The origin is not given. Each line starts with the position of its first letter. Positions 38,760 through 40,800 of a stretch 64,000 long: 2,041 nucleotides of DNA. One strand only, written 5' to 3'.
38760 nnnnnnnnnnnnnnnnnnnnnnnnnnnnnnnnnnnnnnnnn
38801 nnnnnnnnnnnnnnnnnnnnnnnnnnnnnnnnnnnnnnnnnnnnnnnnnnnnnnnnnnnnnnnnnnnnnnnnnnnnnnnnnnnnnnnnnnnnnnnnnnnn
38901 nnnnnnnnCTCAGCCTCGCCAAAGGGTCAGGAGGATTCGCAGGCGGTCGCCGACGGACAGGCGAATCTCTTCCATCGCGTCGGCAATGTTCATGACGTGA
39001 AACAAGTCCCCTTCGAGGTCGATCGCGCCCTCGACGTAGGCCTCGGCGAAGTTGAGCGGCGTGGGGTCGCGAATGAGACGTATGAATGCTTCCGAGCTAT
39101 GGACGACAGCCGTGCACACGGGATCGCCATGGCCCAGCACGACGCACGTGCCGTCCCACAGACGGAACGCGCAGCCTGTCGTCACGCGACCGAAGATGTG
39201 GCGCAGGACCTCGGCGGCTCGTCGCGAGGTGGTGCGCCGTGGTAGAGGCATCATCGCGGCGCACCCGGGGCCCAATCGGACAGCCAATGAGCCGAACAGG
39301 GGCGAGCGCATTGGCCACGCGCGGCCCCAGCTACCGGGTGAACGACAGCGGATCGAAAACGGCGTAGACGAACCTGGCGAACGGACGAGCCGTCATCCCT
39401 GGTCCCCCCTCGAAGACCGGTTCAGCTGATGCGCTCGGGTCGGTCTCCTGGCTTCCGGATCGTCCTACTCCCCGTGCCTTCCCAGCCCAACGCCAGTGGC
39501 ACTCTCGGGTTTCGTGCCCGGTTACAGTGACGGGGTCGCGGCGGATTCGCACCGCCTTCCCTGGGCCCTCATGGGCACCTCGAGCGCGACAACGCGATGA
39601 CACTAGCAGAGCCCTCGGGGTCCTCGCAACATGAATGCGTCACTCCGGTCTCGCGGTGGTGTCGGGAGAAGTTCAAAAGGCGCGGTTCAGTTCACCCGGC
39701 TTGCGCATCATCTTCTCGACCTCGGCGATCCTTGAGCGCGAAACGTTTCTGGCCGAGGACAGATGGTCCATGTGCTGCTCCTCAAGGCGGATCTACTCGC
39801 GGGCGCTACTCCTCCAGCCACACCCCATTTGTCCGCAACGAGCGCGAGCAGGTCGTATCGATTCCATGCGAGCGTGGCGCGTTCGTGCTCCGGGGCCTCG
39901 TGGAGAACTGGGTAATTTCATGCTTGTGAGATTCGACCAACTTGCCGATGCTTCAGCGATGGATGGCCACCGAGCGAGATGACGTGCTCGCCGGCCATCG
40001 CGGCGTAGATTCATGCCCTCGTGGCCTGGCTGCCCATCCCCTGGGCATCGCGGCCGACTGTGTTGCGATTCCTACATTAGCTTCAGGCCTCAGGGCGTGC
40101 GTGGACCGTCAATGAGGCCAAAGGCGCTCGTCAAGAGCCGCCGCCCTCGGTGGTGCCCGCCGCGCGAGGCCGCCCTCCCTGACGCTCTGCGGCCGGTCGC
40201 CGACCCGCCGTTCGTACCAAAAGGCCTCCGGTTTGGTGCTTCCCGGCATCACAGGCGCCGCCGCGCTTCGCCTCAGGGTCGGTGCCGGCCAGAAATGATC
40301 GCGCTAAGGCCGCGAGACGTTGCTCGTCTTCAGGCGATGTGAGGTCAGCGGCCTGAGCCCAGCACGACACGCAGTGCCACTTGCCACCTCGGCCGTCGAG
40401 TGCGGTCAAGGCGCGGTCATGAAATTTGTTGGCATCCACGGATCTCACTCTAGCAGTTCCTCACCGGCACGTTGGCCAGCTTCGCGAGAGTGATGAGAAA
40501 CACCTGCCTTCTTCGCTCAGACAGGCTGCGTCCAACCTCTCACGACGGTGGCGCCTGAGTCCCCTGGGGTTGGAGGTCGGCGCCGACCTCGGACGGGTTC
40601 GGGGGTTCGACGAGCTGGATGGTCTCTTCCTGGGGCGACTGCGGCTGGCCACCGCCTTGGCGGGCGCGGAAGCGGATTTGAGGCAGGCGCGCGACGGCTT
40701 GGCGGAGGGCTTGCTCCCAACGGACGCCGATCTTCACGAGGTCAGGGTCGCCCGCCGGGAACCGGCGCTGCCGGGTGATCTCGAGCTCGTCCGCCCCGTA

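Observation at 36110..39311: CFA-synthase-like gene interrupted by a geranylgeranyl-reductase-family flavoprotein gene, next to a desaturase: candidate non-canonical methyl-branched lipid pathway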

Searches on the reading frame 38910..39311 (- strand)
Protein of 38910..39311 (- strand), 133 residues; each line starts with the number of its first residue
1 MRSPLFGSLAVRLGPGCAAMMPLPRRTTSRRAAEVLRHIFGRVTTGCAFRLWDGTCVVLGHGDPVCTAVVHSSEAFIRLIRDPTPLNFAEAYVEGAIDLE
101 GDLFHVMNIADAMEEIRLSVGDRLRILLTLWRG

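Call 4: search_protein_families(library=pfam, proteins=[window:38913-39311:-], max_evalue=0.01)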
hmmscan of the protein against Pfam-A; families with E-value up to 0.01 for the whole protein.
window:38913-39311:- (133 aa): 1 family
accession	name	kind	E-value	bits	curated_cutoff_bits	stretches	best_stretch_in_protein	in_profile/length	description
PF25371.1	DUF7884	-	2.7e-08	34.4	27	1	44-110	11-78/90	Domain of unknown function (DUF7884)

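Call 31: search_protein_families(library=ncbifam, proteins=[window:38913-39311:-], max_evalue=0.01)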
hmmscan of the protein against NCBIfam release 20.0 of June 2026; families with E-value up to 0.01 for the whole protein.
window:38913-39311:- (133 aa): 1 family
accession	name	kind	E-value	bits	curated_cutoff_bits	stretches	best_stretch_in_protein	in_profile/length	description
NF040703.1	cyclopro_CfaB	exception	1.6e-06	27.2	650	1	46-115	15-82/393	C17 cyclopropane fatty acid synthase CfaB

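Call 50: find_homologous_proteins(query=window:38913-39311:-, max_evalue=0.001)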
Query window:38913-39311:- (133 aa): 293 proteins with E <= 0.001 among 309 candidates; the best 120 are listed.
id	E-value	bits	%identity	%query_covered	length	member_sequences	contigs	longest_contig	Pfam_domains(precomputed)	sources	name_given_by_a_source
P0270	7.4e-84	296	100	100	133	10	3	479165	PF25371.2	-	-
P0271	8.8e-62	225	90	86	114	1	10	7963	PF25371.2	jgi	jgi:hypothetical protein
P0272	1.9e-53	198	80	86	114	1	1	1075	PF25371.2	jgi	jgi:hypothetical protein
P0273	2.1e-53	198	68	100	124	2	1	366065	PF25371.2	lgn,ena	-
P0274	2.6e-53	198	78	86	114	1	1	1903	PF25371.2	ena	-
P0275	9.0e-53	196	78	86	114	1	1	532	PF25371.2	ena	-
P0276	2.9e-52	194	80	86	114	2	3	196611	PF25371.2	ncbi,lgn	-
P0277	3.5e-52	194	77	85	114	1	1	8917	PF25371.2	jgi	jgi:cyclopropane-fatty-acyl-phospholipid synthase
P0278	1.3e-51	192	76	85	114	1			PF25371.2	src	-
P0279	5.5e-51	190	75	86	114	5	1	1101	PF25371.2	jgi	jgi:cyclopropane-fatty-acyl-phospholipid synthase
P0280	7.1e-51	190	75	86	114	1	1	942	PF25371.2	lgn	-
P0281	2.2e-50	188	75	86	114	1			PF25371.2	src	-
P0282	2.3e-50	188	75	86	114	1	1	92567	PF25371.2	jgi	jgi:hypothetical protein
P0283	3.6e-49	184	75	86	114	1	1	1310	PF25371.2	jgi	jgi:hypothetical protein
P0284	4.9e-49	184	70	86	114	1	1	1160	PF25371.2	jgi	jgi:hypothetical protein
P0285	6.5e-49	183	75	86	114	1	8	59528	PF25371.2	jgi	jgi:cyclopropane-fatty-acyl-phospholipid synthase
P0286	1.1e-48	183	72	86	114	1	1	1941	PF25371.2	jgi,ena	-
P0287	1.4e-48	182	73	86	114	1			PF25371.2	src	-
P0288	1.9e-48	182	72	87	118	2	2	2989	PF25371.2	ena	-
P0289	2.8e-48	181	71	87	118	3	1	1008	PF25371.2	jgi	jgi:cyclopropane-fatty-acyl-phospholipid synthase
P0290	3.7e-48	181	69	87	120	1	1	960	PF25371.2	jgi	jgi:cyclopropane-fatty-acyl-phospholipid synthase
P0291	5.5e-48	180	69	86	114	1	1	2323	PF25371.2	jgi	jgi:cyclopropane-fatty-acyl-phospholipid synthase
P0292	7.1e-48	180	74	86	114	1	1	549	PF25371.2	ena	-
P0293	8.2e-48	180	73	86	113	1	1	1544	PF25371.2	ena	-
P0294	9.7e-48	179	71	86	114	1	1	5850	PF25371.2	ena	-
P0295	3.2e-47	178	68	86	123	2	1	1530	PF25371.2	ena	-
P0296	5.0e-47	177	69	86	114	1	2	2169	PF25371.2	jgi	jgi:cyclopropane-fatty-acyl-phospholipid synthase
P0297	5.7e-47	177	69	85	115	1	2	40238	PF25371.2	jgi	jgi:hypothetical protein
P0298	7.7e-47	177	71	85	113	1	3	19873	PF25371.2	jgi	jgi:cyclopropane-fatty-acyl-phospholipid synthase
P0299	7.8e-47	177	73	85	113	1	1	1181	PF25371.2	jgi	jgi:cyclopropane-fatty-acyl-phospholipid synthase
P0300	8.2e-47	176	69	86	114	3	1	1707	PF25371.2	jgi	jgi:hypothetical protein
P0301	9.4e-47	176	72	85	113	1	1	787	PF25371.2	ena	-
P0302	1.5e-46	176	69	85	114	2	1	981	PF25371.2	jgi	jgi:cyclopropane-fatty-acyl-phospholipid synthase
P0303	1.5e-46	176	72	85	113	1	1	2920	PF25371.2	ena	-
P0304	1.9e-46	175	74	83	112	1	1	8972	PF25371.2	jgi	jgi:cyclopropane-fatty-acyl-phospholipid synthase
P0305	2.0e-46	175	71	85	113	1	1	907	PF25371.2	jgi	jgi:cyclopropane-fatty-acyl-phospholipid synthase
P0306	3.0e-46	175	69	86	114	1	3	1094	PF25371.2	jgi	jgi:cyclopropane-fatty-acyl-phospholipid synthase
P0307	3.8e-46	174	71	85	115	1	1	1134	PF25371.2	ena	-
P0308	3.8e-46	174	70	86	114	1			PF25371.2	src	-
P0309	3.9e-46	174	68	86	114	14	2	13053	PF25371.2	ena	-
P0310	4.2e-46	174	71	85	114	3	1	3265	PF25371.2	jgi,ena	-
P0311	6.0e-46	174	71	85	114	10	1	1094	PF25371.2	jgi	-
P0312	6.2e-46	174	69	86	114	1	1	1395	PF25371.2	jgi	jgi:cyclopropane-fatty-acyl-phospholipid synthase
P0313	6.2e-46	174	67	88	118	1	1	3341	PF25371.2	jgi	jgi:cyclopropane-fatty-acyl-phospholipid synthase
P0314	6.5e-46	174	70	86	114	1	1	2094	PF25371.2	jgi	jgi:cyclopropane-fatty-acyl-phospholipid synthase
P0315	9.9e-46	173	67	86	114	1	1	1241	PF25371.2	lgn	-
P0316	1.2e-45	173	70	83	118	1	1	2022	PF25371.2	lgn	-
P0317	1.2e-45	173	68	86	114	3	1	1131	PF25371.2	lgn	-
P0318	1.3e-45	173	71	84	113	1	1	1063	PF25371.2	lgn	-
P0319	1.3e-45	173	67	87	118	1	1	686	PF25371.2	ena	-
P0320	1.4e-45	173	75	81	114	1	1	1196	PF25371.2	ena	-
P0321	1.5e-45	172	70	86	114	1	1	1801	PF25371.2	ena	-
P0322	1.7e-45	172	68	88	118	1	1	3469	PF25371.2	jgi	jgi:cyclopropane-fatty-acyl-phospholipid synthase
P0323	1.8e-45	172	71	82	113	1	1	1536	PF25371.2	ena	-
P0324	2.0e-45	172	73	86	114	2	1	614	PF25371.2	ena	-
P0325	2.4e-45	172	70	85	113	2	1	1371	PF25371.2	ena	-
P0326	2.4e-45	172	70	86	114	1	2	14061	PF25371.2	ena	-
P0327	2.5e-45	172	71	83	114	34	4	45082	PF25371.2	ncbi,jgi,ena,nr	ncbi:MAG: hypothetical protein DMD94_11010 [Candidatus Rokuibacteriota bacterium]|nr:MAG: hypothetic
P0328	2.6e-45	172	68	85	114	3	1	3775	PF25371.2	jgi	jgi:cyclopropane-fatty-acyl-phospholipid synthase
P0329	3.2e-45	171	67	86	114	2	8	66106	PF25371.2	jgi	jgi:cyclopropane-fatty-acyl-phospholipid synthase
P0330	3.5e-45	171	70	83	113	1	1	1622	PF25371.2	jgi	jgi:hypothetical protein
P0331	5.2e-45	171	68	85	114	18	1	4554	PF25371.2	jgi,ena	jgi:cyclopropane-fatty-acyl-phospholipid synthase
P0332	5.4e-45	171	68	85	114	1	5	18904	PF25371.2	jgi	jgi:cyclopropane-fatty-acyl-phospholipid synthase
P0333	6.1e-45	170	72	86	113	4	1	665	PF25371.2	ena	-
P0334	6.3e-45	170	68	86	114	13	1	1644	PF25371.2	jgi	jgi:cyclopropane-fatty-acyl-phospholipid synthase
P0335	6.8e-45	170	67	85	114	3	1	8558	PF25371.2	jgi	jgi:cyclopropane-fatty-acyl-phospholipid synthase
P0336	7.2e-45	170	73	86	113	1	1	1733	PF25371.2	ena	-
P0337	7.4e-45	170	70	83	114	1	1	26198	PF25371.2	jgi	jgi:cyclopropane-fatty-acyl-phospholipid synthase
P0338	9.7e-45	170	71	85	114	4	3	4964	PF25371.2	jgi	jgi:cyclopropane-fatty-acyl-phospholipid synthase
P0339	1.1e-44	170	68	85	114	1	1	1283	PF25371.2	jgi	jgi:cyclopropane-fatty-acyl-phospholipid synthase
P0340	1.2e-44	170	66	85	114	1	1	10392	PF25371.2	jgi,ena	jgi:cyclopropane-fatty-acyl-phospholipid synthase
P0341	1.5e-44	169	66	86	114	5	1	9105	PF25371.2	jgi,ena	-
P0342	1.6e-44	169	72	77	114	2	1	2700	PF25371.2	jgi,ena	jgi:cyclopropane-fatty-acyl-phospholipid synthase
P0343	1.8e-44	169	68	83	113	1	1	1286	PF25371.2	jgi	jgi:cyclopropane-fatty-acyl-phospholipid synthase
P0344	1.8e-44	169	69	83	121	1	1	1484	PF25371.2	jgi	jgi:hypothetical protein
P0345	2.5e-44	168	71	86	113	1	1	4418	PF25371.2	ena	-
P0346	2.5e-44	168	66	85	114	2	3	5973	PF25371.2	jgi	jgi:cyclopropane-fatty-acyl-phospholipid synthase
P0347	2.6e-44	168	66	85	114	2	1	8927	PF25371.2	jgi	jgi:cyclopropane-fatty-acyl-phospholipid synthase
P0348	3.1e-44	168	68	83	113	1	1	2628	PF25371.2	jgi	jgi:cyclopropane-fatty-acyl-phospholipid synthase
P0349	3.3e-44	168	69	86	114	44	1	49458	PF25371.2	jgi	jgi:cyclopropane-fatty-acyl-phospholipid synthase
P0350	3.3e-44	168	65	85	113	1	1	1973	PF25371.2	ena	-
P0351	3.9e-44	168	64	88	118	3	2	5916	PF25371.2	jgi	jgi:cyclopropane-fatty-acyl-phospholipid synthase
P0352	4.0e-44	168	71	85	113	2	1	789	PF25371.2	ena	-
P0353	4.0e-44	168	68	83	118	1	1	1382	PF25371.2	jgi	jgi:cyclopropane-fatty-acyl-phospholipid synthase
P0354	4.2e-44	168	70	77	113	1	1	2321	PF25371.2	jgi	jgi:cyclopropane-fatty-acyl-phospholipid synthase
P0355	4.6e-44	168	66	85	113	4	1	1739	PF25371.2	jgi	-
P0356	4.9e-44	168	67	85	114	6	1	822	PF25371.2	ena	-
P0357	5.4e-44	167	69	83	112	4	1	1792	PF25371.2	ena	-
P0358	5.5e-44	167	71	86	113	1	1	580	PF25371.2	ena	-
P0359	6.1e-44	167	66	86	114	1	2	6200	PF25371.2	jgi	jgi:cyclopropane-fatty-acyl-phospholipid synthase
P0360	7.8e-44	167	73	82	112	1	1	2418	PF25371.2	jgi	jgi:cyclopropane-fatty-acyl-phospholipid synthase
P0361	8.3e-44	167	70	85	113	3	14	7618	PF25371.2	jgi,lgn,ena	jgi:cyclopropane-fatty-acyl-phospholipid synthase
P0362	8.7e-44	167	69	85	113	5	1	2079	PF25371.2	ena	-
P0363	9.5e-44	167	68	85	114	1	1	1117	PF25371.2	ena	-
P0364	9.7e-44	167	69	85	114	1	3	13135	PF25371.2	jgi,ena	jgi:cyclopropane-fatty-acyl-phospholipid synthase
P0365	1.0e-43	166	67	85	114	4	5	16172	PF25371.2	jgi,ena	jgi:cyclopropane-fatty-acyl-phospholipid synthase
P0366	1.1e-43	166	68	83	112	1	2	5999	PF25371.2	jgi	jgi:cyclopropane-fatty-acyl-phospholipid synthase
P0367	1.2e-43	166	68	85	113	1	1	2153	PF25371.2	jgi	jgi:cyclopropane-fatty-acyl-phospholipid synthase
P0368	1.4e-43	166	68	83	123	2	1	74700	PF25371.2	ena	-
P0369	1.7e-43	166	68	85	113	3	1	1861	PF25371.2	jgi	jgi:hypothetical protein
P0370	1.7e-43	166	64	86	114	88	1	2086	PF25371.2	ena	-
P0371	1.7e-43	166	66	85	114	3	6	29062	PF25371.2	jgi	jgi:hypothetical protein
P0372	1.9e-43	166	67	85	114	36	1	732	PF25371.2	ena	-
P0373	1.9e-43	166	69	85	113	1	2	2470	PF25371.2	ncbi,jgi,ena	-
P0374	2.5e-43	165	66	86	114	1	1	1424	PF25371.2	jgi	jgi:hypothetical protein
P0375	2.6e-43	165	68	83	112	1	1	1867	PF25371.2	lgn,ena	-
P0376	2.6e-43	165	66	86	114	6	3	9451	PF25371.2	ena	-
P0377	2.9e-43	165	68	85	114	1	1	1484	PF25371.2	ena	-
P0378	3.5e-43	165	66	86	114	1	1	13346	PF25371.2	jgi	jgi:hypothetical protein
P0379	3.7e-43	165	66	85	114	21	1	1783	PF25371.2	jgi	-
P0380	4.1e-43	165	67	85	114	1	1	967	PF25371.2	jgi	jgi:cyclopropane-fatty-acyl-phospholipid synthase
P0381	4.2e-43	164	67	86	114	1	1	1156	PF25371.2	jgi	-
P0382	4.2e-43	164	67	85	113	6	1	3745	PF25371.2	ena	-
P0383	4.6e-43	164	68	77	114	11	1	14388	PF25371.2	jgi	jgi:cyclopropane-fatty-acyl-phospholipid synthase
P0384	5.0e-43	164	67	85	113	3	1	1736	PF25371.2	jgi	-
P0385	5.3e-43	164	64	86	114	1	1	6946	PF25371.2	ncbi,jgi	jgi:cyclopropane-fatty-acyl-phospholipid synthase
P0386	6.0e-43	164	65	85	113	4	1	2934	PF25371.2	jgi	jgi:cyclopropane-fatty-acyl-phospholipid synthase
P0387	6.0e-43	164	65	86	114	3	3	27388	PF25371.2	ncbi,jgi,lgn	jgi:cyclopropane-fatty-acyl-phospholipid synthase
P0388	6.5e-43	164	68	84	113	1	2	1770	PF25371.2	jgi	jgi:cyclopropane-fatty-acyl-phospholipid synthase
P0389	8.0e-43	164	66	85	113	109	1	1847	PF25371.2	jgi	-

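Call 51: find_encoding_contigs(protein=window:38910-39311:-, flank=4000, max_places=6)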
Protein window:38910-39311:- (133 aa): 5 contigs read that carry it; 5 places shown.
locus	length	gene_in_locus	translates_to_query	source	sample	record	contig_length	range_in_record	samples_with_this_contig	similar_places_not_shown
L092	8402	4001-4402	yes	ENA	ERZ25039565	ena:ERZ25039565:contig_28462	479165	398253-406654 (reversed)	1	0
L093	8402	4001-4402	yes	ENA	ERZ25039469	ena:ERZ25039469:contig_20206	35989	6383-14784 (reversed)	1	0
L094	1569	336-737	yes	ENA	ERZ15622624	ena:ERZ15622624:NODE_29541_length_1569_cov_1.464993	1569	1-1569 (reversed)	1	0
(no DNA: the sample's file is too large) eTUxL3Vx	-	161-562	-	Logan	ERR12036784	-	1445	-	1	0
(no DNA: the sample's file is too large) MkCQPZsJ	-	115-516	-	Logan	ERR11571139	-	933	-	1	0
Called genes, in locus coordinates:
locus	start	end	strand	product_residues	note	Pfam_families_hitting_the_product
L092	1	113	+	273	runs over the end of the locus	-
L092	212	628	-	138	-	PF01850:PIN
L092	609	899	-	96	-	PF02604:PhdYeFM_antitox (weak)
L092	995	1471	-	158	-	PF01841:Transglut_core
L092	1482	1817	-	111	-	-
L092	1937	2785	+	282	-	PF00227:Proteasome (weak)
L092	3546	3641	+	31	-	-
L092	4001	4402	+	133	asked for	PF25371:DUF7884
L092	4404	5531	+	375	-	PF01266:DAO (faint), PF01494:FAD_binding_3, PF03486:HI0933_like (faint), PF05834:Lycopene_cycl (weak), PF07992:Pyr_redox_2 (faint), PF13450:NAD_binding_8 (faint)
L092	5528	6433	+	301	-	PF02353:CMAS, PF13489:Methyltransf_23, PF13847:Methyltransf_31 (weak), PF08241:Methyltransf_11 (weak), PF08242:Methyltransf_12, PF13649:Methyltransf_25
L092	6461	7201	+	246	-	PF00487:FA_desaturase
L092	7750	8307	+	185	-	-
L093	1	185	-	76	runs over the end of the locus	-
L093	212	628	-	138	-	PF01850:PIN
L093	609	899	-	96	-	PF02604:PhdYeFM_antitox (weak)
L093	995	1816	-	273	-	PF01841:Transglut_core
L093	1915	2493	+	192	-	-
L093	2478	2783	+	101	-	-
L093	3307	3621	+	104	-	-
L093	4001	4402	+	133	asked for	PF25371:DUF7884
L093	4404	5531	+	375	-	PF01266:DAO (faint), PF01494:FAD_binding_3, PF07992:Pyr_redox_2 (faint), PF13450:NAD_binding_8 (faint)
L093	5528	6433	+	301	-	PF02353:CMAS, PF13489:Methyltransf_23, PF13847:Methyltransf_31 (weak), PF08241:Methyltransf_11 (weak), PF08242:Methyltransf_12, PF13649:Methyltransf_25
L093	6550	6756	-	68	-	-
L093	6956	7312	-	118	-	-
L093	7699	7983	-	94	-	-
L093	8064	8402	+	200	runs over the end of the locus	-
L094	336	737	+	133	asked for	PF25371:DUF7884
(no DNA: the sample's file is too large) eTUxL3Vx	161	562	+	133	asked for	PF25371:DUF7884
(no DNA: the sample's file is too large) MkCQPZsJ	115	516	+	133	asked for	PF25371:DUF7884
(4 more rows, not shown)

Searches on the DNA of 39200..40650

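Call 53: search_rna_families(source=window, start=39200, end=40650, threshold=evalue, max_evalue=1)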
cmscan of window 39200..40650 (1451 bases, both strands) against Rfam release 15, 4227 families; matches with E-value up to 1: 1.
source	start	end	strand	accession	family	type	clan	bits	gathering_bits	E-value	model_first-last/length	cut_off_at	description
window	39421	39598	-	RF00174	Cobalamin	Cis-reg; riboswitch;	CL00101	101.4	31.5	7.6e-26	1-189/189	no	Cobalamin riboswitch aptamer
